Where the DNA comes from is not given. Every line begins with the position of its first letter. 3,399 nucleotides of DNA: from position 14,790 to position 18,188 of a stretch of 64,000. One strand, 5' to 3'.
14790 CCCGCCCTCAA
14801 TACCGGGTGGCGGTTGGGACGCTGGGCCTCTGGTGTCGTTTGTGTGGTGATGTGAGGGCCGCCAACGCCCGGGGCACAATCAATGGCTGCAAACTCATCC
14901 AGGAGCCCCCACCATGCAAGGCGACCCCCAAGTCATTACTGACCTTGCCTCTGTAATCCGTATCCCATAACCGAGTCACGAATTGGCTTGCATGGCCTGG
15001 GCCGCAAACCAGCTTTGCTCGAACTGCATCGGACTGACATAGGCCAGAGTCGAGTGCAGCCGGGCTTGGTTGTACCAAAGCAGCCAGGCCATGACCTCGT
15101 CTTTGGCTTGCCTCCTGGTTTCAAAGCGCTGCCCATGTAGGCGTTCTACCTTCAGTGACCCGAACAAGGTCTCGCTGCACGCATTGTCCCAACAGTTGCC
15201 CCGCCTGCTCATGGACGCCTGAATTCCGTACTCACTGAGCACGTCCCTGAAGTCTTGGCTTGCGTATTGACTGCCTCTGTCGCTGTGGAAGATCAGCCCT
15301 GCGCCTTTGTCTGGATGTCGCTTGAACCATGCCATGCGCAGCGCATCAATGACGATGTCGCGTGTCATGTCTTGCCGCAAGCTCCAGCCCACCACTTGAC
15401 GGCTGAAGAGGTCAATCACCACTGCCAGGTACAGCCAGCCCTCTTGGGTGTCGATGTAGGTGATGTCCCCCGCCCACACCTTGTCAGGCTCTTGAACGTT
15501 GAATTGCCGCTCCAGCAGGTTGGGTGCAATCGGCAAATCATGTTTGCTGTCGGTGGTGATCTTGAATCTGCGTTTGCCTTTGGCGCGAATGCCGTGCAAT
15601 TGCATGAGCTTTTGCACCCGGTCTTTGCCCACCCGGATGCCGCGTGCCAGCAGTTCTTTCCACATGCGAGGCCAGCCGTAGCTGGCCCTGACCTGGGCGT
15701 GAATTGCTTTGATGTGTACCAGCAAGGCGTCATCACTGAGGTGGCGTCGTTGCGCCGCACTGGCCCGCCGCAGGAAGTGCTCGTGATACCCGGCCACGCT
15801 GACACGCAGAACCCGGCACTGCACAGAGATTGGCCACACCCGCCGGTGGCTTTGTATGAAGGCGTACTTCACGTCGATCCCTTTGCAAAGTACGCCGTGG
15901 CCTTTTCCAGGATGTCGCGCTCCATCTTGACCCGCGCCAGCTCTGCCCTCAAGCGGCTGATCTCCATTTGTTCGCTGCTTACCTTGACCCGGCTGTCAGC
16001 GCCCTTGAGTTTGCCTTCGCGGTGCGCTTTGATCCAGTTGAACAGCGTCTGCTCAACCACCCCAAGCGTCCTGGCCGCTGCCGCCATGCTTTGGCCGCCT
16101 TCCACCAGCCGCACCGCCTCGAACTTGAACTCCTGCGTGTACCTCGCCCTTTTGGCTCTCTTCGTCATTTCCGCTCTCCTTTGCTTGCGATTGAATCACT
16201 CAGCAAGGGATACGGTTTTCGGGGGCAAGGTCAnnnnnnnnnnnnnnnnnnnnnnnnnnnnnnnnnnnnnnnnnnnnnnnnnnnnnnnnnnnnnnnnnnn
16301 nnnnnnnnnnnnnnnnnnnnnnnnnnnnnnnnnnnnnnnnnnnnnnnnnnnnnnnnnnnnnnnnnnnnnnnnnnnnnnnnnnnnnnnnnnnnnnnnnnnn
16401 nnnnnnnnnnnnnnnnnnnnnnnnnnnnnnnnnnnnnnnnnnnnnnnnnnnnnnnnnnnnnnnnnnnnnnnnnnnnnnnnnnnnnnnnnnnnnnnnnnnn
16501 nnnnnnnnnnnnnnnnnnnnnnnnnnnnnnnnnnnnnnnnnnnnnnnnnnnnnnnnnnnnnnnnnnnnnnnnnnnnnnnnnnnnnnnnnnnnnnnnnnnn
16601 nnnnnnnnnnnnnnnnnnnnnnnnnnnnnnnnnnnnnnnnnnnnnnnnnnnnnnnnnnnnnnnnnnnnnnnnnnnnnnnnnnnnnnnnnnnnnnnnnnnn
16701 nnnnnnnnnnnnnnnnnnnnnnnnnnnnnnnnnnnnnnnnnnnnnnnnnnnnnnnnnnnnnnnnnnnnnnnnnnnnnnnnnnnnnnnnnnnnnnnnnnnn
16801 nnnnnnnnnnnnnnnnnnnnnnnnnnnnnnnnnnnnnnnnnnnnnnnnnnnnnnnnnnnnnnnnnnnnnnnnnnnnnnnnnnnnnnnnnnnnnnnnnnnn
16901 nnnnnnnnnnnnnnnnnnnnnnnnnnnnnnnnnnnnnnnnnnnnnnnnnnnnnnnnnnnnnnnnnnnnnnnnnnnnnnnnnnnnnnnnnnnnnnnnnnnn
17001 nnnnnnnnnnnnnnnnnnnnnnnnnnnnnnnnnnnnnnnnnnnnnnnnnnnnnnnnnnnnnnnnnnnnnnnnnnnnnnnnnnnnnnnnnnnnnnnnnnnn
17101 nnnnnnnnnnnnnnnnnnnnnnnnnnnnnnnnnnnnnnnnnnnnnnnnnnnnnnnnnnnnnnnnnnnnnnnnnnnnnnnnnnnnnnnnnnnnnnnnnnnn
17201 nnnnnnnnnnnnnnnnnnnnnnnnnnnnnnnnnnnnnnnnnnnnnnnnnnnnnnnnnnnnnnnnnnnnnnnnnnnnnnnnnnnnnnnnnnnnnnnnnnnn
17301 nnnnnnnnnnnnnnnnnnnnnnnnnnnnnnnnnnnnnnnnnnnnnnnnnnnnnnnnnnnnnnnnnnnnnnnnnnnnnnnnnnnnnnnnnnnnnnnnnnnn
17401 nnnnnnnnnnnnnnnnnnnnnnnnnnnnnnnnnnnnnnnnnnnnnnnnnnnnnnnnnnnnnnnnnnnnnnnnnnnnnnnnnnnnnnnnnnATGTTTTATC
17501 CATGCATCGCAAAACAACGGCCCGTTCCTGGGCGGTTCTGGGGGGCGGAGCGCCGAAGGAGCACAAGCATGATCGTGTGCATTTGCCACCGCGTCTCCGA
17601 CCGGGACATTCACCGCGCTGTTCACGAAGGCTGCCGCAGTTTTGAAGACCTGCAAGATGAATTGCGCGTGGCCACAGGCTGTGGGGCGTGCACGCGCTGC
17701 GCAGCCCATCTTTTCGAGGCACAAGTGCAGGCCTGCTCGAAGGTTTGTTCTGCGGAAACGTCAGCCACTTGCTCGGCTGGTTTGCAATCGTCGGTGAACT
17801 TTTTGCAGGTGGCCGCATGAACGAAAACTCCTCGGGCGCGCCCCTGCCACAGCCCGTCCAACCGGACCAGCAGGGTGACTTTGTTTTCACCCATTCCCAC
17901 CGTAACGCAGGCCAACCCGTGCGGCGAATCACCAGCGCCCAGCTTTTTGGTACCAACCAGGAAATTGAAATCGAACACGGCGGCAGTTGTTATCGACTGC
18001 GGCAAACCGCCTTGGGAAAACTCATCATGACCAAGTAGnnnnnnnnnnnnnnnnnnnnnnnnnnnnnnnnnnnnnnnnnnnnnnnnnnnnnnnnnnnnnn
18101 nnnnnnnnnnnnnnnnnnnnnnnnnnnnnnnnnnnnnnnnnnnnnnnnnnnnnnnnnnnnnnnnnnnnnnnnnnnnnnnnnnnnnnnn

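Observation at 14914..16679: Bacterioferritin (bfr) is insertionally inactivated while bfd and hemP remain intact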

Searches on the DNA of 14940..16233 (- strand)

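Call 13: search_dna_similar(query=window:14940-16233:-, collection=plasmids, mode=near, max_rows=15)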
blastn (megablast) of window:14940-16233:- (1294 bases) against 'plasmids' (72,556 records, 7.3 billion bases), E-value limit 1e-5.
No match.

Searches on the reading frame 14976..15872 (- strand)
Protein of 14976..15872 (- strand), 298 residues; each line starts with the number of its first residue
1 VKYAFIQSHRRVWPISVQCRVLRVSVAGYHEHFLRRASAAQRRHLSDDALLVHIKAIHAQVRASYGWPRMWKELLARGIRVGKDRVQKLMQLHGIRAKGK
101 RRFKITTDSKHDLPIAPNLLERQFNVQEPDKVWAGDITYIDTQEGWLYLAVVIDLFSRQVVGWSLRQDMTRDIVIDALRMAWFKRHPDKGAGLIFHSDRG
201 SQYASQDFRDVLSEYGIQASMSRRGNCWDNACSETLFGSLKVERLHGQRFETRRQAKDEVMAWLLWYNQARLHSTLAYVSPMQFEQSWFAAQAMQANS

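Call 4: search_protein_families(library=pfam, proteins=[window:14976-15872:-], max_evalue=0.01)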
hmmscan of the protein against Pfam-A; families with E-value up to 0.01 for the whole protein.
window:14976-15872:- (298 aa): 4 families
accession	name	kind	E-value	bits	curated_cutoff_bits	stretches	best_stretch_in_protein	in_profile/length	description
PF00665.32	rve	-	9.3e-31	106.6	32.6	1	128-227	3-102/102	Integrase core domain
PF13276.12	HTH_21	-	5.7e-17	62.1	28.1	1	47-103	3-60/60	HTH-like domain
PF13683.12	rve_3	-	5.6e-14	52.1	26.5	1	215-281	1-67/67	Integrase core domain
PF13333.12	rve_2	-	5.8e-13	49.2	22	1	234-286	1-53/56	Integrase core domain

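Call 6: search_protein_families(library=ncbifam, proteins=[window:14976-15872:-], max_evalue=0.001)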
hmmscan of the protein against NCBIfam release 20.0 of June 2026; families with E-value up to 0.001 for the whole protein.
window:14976-15872:- (298 aa): 4 families
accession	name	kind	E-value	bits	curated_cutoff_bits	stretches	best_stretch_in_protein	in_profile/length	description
NF033516.0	transpos_IS3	equivalog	2.3e-103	346.3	160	1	2-285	90-369/369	IS3 family transposase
NF033577.2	transpos_IS481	equivalog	2.3e-27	96.2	224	1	41-283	50-282/284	IS481 family transposase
NF006918.0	PRK09409.1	subfamily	2.2e-06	27.5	597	1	11-285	10-285/301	IS2 transposase TnpB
NF033546.1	transpos_IS21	equivalog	5.3e-05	22.9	160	0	198-281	194-279/294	IS21 family transposase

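Call 43: search_dna_similar(query=window:14976-15872:-, collection=plasmids, mode=protein, max_rows=12)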
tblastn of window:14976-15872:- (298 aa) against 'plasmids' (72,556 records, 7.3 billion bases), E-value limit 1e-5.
The search stops at 5000 records and this limit was reached: more records match than are counted here, and every count below describes the 5000 best-scoring records only.
In 2 record(s) the limit of 40 matching pieces per record was reached: places in those records are undercounted.
Records with a match: at least 5000; places in all: 19504; records where one place covers at least 80% of the query: 4867.
Best place of each record, by identity: 80-90% 2; 60-80% 60; <60% 4938.
By first word of the organism name: Escherichia 1586; Klebsiella 680; Acinetobacter 336; Enterobacter 235; Salmonella 170; Citrobacter 166; Shigella 156; Pseudomonas 117; Piscirickettsia 111; Ralstonia 104; and 195 more.
By predicted mobility (MOB-suite, as given by PLSDB): conjugative 2228; non-mobilizable 1470; mobilizable 1302.
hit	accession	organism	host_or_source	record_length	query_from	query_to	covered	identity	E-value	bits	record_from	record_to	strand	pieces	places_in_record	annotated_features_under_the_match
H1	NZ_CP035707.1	Sphaerotilus sulfidivorans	cell culture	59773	1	298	100%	84.6%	2e-172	536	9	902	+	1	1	IS3 family transposase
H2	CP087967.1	Polaromonas sp. P1-6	cell culture,cave ground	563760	1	298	100%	83.9%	2e-172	535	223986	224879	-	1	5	IS3 family transposase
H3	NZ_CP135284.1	Pseudomonas syringae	kiwifruit,cell culture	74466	1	288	97%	74.6%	7e-115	462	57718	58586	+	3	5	none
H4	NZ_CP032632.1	Pseudomonas syringae pv. actinidiae str. Shaanxi_M228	Actinidia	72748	1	288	97%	74.3%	2e-143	452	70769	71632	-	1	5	IS3 family transposase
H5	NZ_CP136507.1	Pseudomonas syringae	plant,whole organism,leaves of diseased ...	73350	1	288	97%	74.3%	2e-143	452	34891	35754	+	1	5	IS3 family transposase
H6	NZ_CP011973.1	Pseudomonas syringae pv. actinidiae ICMP 18884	Actinidia deliciosa 'Hayward'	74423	1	288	97%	74.3%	2e-143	452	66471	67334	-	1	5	none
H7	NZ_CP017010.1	Pseudomonas syringae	Actinidia chinensis,single ...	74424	1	288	97%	74.3%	2e-143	452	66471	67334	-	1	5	none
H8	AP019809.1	Pseudomonas syringae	-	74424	1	288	97%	74.3%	2e-143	452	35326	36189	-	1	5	hypothetical protein (x2)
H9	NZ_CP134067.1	Pseudomonas syringae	whole organism,diseased leaves of ...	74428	1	288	97%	74.3%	2e-143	452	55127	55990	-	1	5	IS3 family transposase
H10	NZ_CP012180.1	Pseudomonas syringae pv. actinidiae ICMP 18708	Actinidia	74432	1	288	97%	74.3%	2e-143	452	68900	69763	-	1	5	IS3 family transposase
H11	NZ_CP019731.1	Pseudomonas syringae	Actinidia deliciosa,cell culture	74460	1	288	97%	74.3%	2e-143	452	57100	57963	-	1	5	none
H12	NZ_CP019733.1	Pseudomonas syringae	Actinidia deliciosa,cell culture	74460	1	288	97%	74.3%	2e-143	452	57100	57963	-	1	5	none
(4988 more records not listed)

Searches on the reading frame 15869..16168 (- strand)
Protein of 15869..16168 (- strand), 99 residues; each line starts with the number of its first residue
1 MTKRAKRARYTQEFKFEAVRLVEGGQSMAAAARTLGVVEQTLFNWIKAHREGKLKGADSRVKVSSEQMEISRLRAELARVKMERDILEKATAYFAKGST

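Call 4: search_protein_families(library=pfam, proteins=[window:15869-16168:-], max_evalue=0.01)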
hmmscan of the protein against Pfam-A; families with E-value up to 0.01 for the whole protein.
window:15869-16168:- (99 aa): 8 families
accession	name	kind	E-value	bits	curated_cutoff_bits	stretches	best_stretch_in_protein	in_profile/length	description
PF01527.26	HTH_Tnp_1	-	1.9e-18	66.9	24.1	1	5-78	2-75/75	Transposase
PF13542.12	HTH_Tnp_ISL3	-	7.3e-07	29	27.4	1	6-49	8-50/51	Helix-turn-helix domain of transposase family ISL3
PF13384.12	HTH_23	-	1.3e-06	28.4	24.6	1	15-56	7-48/50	Homeodomain-like domain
PF13551.12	HTH_29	-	4.4e-06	27.1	28.1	1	17-60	3-47/64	Winged helix-turn helix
PF01710.22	HTH_Tnp_IS630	-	1.1e-05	25.9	21.3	1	10-69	3-62/119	Transposase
PF04218.19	CENP-B_N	-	1.3e-05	25.2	21.2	1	6-50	3-47/53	CENP-B N-terminal DNA-binding domain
PF05010.19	TACC_C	-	0.0037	17.5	29.9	1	39-90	129-182/201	Transforming acidic coiled-coil-containing protein (TACC), C-terminal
PF13518.12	HTH_28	-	0.0046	17.5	25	1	14-54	1-41/52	Helix-turn-helix domain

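Call 6: search_protein_families(library=ncbifam, proteins=[window:15869-16168:-], max_evalue=0.001)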
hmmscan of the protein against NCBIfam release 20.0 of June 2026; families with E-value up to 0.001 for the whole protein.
window:15869-16168:- (99 aa): 6 families
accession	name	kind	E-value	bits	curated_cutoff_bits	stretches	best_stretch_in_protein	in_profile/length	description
NF033516.0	transpos_IS3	equivalog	2e-16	60.2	160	1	13-94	1-85/369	IS3 family transposase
NF038385.1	IS66_access_TnpA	equivalog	7.3e-08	32.2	150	1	2-59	81-139/190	IS66-like element accessory protein TnpA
NF047595.1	IS66_ISRel24_TnpA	equivalog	9.5e-06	26.2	74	1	7-56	2-47/113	IS66-like element accessory protein TnpA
NF006928.0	PRK09413.1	subfamily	0.00012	22.6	229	1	6-93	10-103/121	IS2 repressor TnpA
NF033545.0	transpos_IS630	equivalog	0.00014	21.4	100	1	18-61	5-48/299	IS630 family transposase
NF033558.1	transpos_IS1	equivalog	0.00088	19.3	100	1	5-69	35-99/199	IS1 family transposase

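Call 12: find_encoding_contigs(protein=window:15869-16168:-, flank=5000, max_places=10)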
Protein window:15869-16168:- (99 aa): 22 contigs read that carry it; 10 places shown.
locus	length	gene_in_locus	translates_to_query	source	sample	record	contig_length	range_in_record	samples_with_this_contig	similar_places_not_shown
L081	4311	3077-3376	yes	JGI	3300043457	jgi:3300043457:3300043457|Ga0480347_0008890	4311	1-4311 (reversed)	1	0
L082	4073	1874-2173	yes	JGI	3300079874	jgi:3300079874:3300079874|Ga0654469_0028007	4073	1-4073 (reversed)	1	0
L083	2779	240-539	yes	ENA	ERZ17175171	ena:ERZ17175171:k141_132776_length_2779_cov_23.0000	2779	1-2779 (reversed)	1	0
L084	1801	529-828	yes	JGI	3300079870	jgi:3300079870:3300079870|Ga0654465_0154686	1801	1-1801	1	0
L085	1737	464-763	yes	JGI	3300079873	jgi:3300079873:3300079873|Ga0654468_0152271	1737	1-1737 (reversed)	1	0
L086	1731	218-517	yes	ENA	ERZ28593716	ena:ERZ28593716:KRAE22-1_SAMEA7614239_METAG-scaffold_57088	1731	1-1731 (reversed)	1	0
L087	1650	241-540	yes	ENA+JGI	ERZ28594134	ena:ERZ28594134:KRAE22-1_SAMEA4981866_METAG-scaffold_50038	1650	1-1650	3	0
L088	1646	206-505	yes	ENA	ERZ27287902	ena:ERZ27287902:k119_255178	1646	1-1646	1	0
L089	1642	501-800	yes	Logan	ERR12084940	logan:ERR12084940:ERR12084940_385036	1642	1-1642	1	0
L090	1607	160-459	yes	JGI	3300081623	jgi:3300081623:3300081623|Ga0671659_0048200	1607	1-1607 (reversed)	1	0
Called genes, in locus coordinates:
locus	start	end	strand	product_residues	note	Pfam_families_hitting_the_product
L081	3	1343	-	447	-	?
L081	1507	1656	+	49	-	-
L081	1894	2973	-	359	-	PF05598:DUF772, PF01609:DDE_Tnp_1, PF13359:DDE_Tnp_4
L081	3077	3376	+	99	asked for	PF01527:HTH_Tnp_1, PF04218:CENP-B_N (faint), PF13384:HTH_23 (weak), PF01710:HTH_Tnp_IS630 (weak), PF13551:HTH_29 (weak)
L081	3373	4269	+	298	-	PF13276:HTH_21, PF00665:rve, PF13683:rve_3, PF13333:rve_2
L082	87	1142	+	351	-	PF13551:HTH_29 (weak), PF13565:HTH_32, PF13592:HTH_33, PF13358:DDE_3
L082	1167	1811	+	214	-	PF02661:Fic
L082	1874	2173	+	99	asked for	PF01527:HTH_Tnp_1, PF04218:CENP-B_N (faint), PF13384:HTH_23 (weak), PF01710:HTH_Tnp_IS630 (weak), PF13551:HTH_29 (weak)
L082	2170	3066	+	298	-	PF13276:HTH_21, PF00665:rve, PF13683:rve_3, PF13333:rve_2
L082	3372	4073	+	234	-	?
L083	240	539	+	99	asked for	PF01527:HTH_Tnp_1, PF04218:CENP-B_N (faint), PF13384:HTH_23 (weak), PF01710:HTH_Tnp_IS630 (weak), PF13551:HTH_29 (weak)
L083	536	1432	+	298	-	PF13276:HTH_21, PF00665:rve, PF13683:rve_3, PF13333:rve_2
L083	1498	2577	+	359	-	PF05598:DUF772, PF01609:DDE_Tnp_1, PF13359:DDE_Tnp_4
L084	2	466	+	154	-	PF02661:Fic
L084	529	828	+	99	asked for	PF01527:HTH_Tnp_1, PF04218:CENP-B_N (faint), PF13384:HTH_23 (weak), PF01710:HTH_Tnp_IS630 (weak), PF13551:HTH_29 (weak)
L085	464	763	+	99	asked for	PF01527:HTH_Tnp_1, PF04218:CENP-B_N (faint), PF13384:HTH_23 (weak), PF01710:HTH_Tnp_IS630 (weak), PF13551:HTH_29 (weak)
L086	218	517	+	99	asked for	PF01527:HTH_Tnp_1, PF04218:CENP-B_N (faint), PF13384:HTH_23 (weak), PF01710:HTH_Tnp_IS630 (weak), PF13551:HTH_29 (weak)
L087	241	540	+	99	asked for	PF01527:HTH_Tnp_1, PF04218:CENP-B_N (faint), PF13384:HTH_23 (weak), PF01710:HTH_Tnp_IS630 (weak), PF13551:HTH_29 (weak)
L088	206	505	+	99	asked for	PF01527:HTH_Tnp_1, PF04218:CENP-B_N (faint), PF13384:HTH_23 (weak), PF01710:HTH_Tnp_IS630 (weak), PF13551:HTH_29 (weak)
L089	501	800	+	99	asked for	PF01527:HTH_Tnp_1, PF04218:CENP-B_N (faint), PF13384:HTH_23 (weak), PF01710:HTH_Tnp_IS630 (weak), PF13551:HTH_29 (weak)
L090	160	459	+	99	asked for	PF01527:HTH_Tnp_1, PF04218:CENP-B_N (faint), PF13384:HTH_23 (weak), PF01710:HTH_Tnp_IS630 (weak), PF13551:HTH_29 (weak)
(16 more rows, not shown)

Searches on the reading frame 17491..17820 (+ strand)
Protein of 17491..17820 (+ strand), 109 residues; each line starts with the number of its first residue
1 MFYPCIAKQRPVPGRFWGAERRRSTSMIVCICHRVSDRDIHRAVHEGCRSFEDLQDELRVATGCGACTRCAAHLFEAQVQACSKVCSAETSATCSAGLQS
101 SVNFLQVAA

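Call 4: search_protein_families(library=pfam, proteins=[window:17491-17820:+], max_evalue=0.01)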
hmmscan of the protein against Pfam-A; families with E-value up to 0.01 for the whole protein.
window:17491-17820:+ (109 aa): 1 family
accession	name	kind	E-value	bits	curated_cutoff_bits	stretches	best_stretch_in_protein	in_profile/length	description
PF04324.20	Fer2_BFD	-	1.8e-11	44.7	26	1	28-75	1-48/50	BFD-like [2Fe-2S] binding domain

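Call 6: search_protein_families(library=ncbifam, proteins=[window:17491-17820:+], max_evalue=0.001)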
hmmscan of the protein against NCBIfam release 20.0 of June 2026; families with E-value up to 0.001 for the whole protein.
window:17491-17820:+ (109 aa): 3 families
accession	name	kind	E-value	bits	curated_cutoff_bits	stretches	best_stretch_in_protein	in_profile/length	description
TIGR02374.1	nitri_red_nirB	equivalog_domain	7.7e-07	27.9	578.35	1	24-100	414-487/794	nitrite reductase large subunit NirB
NF007803.0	PRK10509.1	equivalog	1.2e-06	28.6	75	1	27-80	1-55/64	bacterioferritin-associated ferredoxin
NF011565.0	PRK14989.1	subfamily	3.5e-06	25.3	883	1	25-79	420-474/847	nitrite reductase large subunit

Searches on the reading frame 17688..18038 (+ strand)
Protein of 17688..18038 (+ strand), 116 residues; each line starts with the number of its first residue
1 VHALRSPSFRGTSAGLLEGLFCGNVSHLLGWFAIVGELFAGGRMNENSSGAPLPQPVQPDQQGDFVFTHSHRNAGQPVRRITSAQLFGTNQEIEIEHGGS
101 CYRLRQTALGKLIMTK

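Call 4: search_protein_families(library=pfam, proteins=[window:17688-18038:+], max_evalue=0.01)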
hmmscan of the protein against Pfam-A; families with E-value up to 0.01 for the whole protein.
window:17688-18038:+ (116 aa): 1 family
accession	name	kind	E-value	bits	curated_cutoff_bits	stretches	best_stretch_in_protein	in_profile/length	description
PF10636.14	hemP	-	1.8e-15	56.9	25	1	80-116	1-37/37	Hemin uptake protein hemP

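Call 6: search_protein_families(library=ncbifam, proteins=[window:17688-18038:+], max_evalue=0.001)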
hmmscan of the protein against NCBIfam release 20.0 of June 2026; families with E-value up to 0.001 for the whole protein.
window:17688-18038:+ (116 aa): 1 family
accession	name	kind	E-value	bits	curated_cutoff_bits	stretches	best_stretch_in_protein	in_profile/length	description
NF007559.0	PRK10183.1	equivalog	4.1e-12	46.3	77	1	71-116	18-63/63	hypothetical protein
